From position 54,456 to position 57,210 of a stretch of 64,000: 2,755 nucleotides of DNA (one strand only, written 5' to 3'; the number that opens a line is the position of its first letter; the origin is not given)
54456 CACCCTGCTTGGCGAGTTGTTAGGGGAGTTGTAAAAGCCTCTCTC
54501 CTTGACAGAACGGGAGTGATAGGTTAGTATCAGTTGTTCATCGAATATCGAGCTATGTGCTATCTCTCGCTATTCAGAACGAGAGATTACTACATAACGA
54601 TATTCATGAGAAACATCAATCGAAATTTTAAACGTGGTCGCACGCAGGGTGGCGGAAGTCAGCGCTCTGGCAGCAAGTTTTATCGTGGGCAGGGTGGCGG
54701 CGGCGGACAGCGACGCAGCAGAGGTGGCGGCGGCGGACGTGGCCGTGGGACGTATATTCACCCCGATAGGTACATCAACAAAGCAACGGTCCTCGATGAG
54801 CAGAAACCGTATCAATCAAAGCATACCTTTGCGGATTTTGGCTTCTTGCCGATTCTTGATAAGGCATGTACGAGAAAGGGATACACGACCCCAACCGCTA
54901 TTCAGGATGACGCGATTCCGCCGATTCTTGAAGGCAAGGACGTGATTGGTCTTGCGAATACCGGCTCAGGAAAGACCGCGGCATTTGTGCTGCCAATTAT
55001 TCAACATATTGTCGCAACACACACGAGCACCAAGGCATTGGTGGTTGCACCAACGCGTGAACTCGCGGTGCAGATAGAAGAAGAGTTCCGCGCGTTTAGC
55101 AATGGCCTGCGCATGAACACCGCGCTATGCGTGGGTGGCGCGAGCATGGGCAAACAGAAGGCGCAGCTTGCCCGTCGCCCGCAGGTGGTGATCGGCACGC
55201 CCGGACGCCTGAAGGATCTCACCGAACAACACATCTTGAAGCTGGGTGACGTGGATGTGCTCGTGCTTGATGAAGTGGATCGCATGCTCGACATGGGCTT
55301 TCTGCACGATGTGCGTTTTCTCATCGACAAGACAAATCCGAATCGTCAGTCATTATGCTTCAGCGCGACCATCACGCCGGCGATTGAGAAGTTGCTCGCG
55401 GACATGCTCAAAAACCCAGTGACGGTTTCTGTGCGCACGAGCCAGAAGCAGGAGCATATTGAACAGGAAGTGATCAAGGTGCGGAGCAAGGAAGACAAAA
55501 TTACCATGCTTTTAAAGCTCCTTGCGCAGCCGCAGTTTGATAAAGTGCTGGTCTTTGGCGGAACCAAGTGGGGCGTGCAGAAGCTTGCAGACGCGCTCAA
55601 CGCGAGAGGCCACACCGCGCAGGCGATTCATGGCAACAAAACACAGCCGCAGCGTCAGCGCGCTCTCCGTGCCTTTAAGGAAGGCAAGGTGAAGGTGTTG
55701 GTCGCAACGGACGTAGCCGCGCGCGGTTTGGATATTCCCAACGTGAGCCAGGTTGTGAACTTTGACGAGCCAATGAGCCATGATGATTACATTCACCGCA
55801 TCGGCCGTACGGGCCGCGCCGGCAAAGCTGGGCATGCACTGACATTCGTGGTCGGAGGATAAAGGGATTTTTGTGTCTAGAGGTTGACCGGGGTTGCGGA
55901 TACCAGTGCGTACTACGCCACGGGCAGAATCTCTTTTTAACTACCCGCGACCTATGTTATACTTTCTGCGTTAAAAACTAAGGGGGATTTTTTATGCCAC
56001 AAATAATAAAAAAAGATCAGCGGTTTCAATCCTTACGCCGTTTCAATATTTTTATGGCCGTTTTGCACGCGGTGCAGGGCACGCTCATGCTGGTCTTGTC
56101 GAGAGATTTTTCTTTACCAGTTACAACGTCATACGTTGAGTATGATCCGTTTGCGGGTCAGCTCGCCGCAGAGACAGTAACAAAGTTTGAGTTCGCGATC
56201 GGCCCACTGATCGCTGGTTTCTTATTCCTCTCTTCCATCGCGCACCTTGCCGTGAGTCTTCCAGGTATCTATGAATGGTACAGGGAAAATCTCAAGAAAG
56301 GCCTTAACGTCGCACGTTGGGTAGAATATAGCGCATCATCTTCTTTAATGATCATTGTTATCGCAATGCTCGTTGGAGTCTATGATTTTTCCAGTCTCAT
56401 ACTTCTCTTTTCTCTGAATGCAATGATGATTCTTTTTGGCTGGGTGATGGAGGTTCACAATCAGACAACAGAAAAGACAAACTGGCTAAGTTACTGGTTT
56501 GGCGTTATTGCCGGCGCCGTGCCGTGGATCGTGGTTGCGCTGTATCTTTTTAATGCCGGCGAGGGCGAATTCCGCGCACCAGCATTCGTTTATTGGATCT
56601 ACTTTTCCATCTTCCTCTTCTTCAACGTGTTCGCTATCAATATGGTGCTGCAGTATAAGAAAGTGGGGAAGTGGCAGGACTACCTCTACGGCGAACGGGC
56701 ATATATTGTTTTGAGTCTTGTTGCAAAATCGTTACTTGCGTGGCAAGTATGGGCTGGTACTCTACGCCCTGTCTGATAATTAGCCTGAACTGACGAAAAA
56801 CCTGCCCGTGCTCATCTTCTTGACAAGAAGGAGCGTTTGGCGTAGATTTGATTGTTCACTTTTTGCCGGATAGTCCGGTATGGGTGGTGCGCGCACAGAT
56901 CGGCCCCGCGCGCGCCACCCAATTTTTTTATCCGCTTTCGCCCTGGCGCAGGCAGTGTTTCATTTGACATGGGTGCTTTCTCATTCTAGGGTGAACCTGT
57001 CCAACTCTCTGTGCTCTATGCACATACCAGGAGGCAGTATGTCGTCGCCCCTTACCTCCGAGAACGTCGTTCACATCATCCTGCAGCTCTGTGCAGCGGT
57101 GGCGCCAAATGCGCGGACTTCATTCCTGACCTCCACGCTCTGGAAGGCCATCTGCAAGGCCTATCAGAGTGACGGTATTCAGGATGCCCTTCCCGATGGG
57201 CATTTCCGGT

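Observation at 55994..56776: Heliorhodopsin gene in its own promoter-to-terminator unit, in a likely CPR-like small genome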

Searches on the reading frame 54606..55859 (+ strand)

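Call 50: search_protein_families(library=pfam, proteins=[window:54606-55859:+], max_evalue=0.01)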
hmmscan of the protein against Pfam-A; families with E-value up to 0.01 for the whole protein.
window:54606-55859:+ (418 aa): 6 families
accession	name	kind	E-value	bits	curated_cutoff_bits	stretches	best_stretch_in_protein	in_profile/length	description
PF00270.35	DEAD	-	8.4e-49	165.9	26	1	97-262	1-166/167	DEAD/DEAH box helicase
PF00271.37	Helicase_C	-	1.3e-32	112.8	23.5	1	297-406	1-110/110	Helicase conserved C-terminal domain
PF04851.21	ResIII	-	9e-11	42.4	22.5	1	117-256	30-162/164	Type III restriction enzyme, res subunit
PF16203.11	ERCC3_RAD25_C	-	3.6e-05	23.6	27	1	308-407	57-153/248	ERCC3/RAD25/XPB C-terminal helicase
PF13245.12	AAA_19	-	0.00021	21.9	25.1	1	100-225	1-100/134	AAA domain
PF22590.2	Cas3-like_C_2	-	0.0014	19.3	27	1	324-405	15-104/106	CRISPR-associated nuclease/helicase Cas3, C-terminal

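Call 66: search_protein_families(library=ncbifam, proteins=[window:54606-55859:+], max_evalue=0.01)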
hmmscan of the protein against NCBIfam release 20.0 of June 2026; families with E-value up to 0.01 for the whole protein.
window:54606-55859:+ (418 aa): 57 families (the best 25 are shown)
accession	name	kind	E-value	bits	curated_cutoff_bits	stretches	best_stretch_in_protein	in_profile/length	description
NF053631.1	RNA_helic_CshA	equivalog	2.3e-114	382.6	646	1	75-416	1-342/434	degradosome RNA helicase CshA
NF008744.0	PRK11776.1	equivalog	7.8e-104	347.8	524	1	73-415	4-346/460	ATP-dependent RNA helicase DbpA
NF007882.0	PRK10590.1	equivalog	6.7e-103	345.1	743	1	75-415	3-349/456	ATP-dependent RNA helicase RhlE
NF053711.1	RNA_heli_RhlE1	exception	1e-102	344.2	750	1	74-416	2-349/434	RNA helicase RhlE1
NF053710.1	RNA_heli_RhlE2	exception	4.9e-100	335.8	925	1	74-415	2-353/635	RNA helicase RhlE2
NF008394.0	PRK11192.1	equivalog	9.3e-98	327.9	507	1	73-415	3-351/441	ATP-dependent RNA helicase SrmB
NF053636.1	DDHlcsCsdAPsy1082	equivalog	3.7e-94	316.1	890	1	73-413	3-345/512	DEAD/DEAH box helicase CsdA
NF003419.0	PRK04837.1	equivalog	3.6e-91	306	588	1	67-415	3-360/424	ATP-dependent RNA helicase RhlB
NF008642.0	PRK11634.1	equivalog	1.1e-86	291.6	989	1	72-415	5-349/628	DEAD/DEAH family ATP-dependent RNA helicase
NF002340.1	PRK01297.1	equivalog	5e-83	279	564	1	74-415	2-353/372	ATP-dependent RNA helicase RhlB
NF003390.0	PRK04537.1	equivalog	9.7e-73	246.1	732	1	72-415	8-361/572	ATP-dependent RNA helicase RhlB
NF010337.0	PRK13766.1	equivalog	3.5e-25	88.2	610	2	293-407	347-470/781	Hef nuclease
TIGR04121.1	DEXH_lig_assoc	equivalog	1e-22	79.7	850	1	90-407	9-348/804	ligase-associated DNA damage response DEXH box helicase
TIGR01389.1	recQ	equivalog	1.5e-21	76.5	640.2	1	92-414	10-327/591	DNA helicase RecQ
TIGR00614.1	recQ_fam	subfamily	4e-16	58.9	219.8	1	97-414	13-329/470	RecQ family ATP-dependent DNA helicase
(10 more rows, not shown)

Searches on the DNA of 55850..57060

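Call 46: search_rna_families(source=window, start=55850, end=57060, threshold=evalue, max_evalue=5)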
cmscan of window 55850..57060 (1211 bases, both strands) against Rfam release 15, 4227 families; matches with E-value up to 5: 2.
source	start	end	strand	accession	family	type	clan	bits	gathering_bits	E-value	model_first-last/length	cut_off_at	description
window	56188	56213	+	RF00390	TYMV_upPK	Cis-reg;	-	16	38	3.8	1-23/23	no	turnip yellow mosaic virus upstream pseudo-knot (TYMV_upPK)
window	56858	56933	+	RF00236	ctRNA_pGA1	Gene; antisense;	-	15.9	45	3.6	1-79/79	no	ctRNA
